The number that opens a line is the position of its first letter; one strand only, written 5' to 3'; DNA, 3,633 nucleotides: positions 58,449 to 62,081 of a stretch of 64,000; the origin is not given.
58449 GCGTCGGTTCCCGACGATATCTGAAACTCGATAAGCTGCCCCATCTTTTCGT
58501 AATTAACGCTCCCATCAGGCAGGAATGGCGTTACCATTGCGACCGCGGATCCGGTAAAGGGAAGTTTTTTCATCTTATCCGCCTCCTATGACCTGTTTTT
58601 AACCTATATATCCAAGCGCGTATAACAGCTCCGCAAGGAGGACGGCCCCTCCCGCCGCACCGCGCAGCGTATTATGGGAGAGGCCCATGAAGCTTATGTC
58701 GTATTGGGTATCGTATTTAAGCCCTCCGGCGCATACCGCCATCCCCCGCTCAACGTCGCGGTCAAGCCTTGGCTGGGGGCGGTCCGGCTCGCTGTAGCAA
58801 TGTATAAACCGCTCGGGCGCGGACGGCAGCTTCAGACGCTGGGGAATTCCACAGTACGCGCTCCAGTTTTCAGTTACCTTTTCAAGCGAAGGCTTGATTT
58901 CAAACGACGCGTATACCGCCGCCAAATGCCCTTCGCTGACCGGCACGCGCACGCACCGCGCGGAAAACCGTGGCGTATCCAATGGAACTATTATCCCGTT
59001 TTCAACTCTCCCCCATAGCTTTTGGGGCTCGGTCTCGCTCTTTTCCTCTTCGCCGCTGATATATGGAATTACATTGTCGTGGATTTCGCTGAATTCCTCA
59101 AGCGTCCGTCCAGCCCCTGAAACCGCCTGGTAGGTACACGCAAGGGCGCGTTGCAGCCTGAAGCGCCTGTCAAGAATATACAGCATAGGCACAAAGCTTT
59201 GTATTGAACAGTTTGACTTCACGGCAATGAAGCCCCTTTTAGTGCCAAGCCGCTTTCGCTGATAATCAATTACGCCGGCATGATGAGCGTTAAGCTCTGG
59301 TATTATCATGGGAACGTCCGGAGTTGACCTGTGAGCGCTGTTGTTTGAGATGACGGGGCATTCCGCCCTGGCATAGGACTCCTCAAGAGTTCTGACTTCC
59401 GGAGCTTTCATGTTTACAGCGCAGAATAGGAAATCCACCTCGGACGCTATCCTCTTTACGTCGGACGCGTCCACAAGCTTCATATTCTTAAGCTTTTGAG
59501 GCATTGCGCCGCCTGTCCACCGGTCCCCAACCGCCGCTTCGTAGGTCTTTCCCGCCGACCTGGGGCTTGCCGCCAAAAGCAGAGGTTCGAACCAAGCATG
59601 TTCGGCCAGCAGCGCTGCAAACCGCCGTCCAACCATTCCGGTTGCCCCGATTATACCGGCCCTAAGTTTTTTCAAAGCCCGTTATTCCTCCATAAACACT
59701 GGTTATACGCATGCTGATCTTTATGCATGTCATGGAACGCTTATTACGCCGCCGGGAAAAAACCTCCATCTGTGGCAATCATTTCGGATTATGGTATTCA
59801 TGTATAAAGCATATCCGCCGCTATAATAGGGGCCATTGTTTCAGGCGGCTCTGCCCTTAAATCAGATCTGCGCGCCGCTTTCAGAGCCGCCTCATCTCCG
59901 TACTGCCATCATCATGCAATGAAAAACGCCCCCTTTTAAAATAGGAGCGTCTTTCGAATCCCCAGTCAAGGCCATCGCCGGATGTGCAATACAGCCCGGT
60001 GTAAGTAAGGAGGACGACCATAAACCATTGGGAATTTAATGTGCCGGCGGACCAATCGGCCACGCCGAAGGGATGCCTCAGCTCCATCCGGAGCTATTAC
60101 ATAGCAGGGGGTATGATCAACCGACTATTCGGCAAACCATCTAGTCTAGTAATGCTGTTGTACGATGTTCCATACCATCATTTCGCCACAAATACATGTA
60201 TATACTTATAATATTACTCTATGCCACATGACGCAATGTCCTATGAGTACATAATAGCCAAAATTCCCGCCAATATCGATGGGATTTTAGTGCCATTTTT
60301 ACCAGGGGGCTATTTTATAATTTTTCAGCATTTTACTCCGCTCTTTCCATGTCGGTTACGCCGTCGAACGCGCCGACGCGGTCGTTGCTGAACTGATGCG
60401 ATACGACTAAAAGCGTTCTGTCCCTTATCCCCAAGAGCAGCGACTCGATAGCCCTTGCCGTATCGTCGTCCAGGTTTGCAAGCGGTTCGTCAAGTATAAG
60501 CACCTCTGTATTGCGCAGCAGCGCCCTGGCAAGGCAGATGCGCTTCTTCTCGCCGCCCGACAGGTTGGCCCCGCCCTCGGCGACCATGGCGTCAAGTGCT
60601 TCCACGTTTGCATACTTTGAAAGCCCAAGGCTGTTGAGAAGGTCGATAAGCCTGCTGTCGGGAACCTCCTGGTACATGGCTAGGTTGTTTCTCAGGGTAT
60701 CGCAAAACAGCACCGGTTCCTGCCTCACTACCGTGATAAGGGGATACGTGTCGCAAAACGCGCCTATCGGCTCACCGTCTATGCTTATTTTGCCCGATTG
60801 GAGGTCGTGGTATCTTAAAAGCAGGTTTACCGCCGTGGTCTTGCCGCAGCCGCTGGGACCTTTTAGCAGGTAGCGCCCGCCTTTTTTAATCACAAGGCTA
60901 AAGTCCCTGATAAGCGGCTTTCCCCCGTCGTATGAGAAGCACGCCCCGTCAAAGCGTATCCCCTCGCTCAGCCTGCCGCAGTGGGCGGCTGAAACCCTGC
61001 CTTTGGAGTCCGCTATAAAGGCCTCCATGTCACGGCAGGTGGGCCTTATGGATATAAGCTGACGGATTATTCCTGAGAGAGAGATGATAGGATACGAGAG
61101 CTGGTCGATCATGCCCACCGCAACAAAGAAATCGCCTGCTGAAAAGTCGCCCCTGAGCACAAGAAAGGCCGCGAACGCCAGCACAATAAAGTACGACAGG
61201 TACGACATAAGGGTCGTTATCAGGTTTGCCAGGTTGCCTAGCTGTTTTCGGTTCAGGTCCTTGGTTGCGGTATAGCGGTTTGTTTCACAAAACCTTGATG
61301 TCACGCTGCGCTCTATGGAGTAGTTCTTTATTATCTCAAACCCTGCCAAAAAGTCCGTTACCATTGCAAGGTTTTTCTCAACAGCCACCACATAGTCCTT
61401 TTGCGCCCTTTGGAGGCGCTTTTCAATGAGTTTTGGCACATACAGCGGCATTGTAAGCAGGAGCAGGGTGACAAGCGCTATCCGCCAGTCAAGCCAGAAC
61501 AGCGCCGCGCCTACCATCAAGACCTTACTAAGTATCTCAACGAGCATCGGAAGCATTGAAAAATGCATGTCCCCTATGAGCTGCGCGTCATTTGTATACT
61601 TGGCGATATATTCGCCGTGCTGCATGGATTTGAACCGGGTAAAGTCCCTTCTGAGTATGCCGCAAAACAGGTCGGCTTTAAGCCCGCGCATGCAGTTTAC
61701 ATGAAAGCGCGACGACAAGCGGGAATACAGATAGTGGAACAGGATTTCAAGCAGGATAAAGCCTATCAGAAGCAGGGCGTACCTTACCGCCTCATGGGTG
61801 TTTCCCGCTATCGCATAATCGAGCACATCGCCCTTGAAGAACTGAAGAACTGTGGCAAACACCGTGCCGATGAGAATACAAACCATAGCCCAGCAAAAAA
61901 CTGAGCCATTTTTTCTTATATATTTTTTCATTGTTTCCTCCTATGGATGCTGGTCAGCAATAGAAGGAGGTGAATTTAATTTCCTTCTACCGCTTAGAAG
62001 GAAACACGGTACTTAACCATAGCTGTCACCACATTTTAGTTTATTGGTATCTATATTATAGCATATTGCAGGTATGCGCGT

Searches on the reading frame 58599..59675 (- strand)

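Call 16: search_protein_families(library=pfam, proteins=[window:58599-59675:-], max_evalue=0.001)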
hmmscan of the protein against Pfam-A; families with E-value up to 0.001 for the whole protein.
window:58599-59675:- (358 aa): 2 families
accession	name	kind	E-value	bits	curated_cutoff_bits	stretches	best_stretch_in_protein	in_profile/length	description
PF01118.30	Semialdhyde_dh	-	1.6e-25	90.3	26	1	5-132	1-117/121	Semialdehyde dehydrogenase, NAD binding domain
PF02774.23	Semialdhyde_dhC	-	6.3e-25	88.8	26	1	169-337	6-183/184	Semialdehyde dehydrogenase, dimerisation domain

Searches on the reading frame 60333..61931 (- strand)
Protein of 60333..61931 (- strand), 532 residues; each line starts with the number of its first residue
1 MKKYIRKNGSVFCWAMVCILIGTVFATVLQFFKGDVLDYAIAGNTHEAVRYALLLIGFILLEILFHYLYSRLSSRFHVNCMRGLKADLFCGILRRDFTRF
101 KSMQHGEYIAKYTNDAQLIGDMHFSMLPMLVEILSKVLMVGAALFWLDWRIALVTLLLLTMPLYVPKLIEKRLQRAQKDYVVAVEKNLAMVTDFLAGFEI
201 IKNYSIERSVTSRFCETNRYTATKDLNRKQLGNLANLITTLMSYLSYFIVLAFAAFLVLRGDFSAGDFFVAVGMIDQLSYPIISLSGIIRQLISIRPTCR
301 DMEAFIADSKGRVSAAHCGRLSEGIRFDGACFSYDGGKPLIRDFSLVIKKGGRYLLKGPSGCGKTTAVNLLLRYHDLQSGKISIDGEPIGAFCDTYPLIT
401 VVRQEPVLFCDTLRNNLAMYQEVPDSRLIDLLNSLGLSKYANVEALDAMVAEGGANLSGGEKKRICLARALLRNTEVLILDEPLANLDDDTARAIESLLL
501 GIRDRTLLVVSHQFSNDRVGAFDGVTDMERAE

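Call 16: search_protein_families(library=pfam, proteins=[window:60333-61931:-], max_evalue=0.001)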
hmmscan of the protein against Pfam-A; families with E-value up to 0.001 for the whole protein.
window:60333-61931:- (532 aa): 2 families
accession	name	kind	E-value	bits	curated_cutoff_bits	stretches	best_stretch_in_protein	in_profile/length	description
PF00664.28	ABC_membrane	-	1.5e-34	120.4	28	1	14-281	3-273/274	ABC transporter transmembrane region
PF00005.33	ABC_tran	-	1.3e-24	87.8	25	1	342-485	2-137/137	ABC transporter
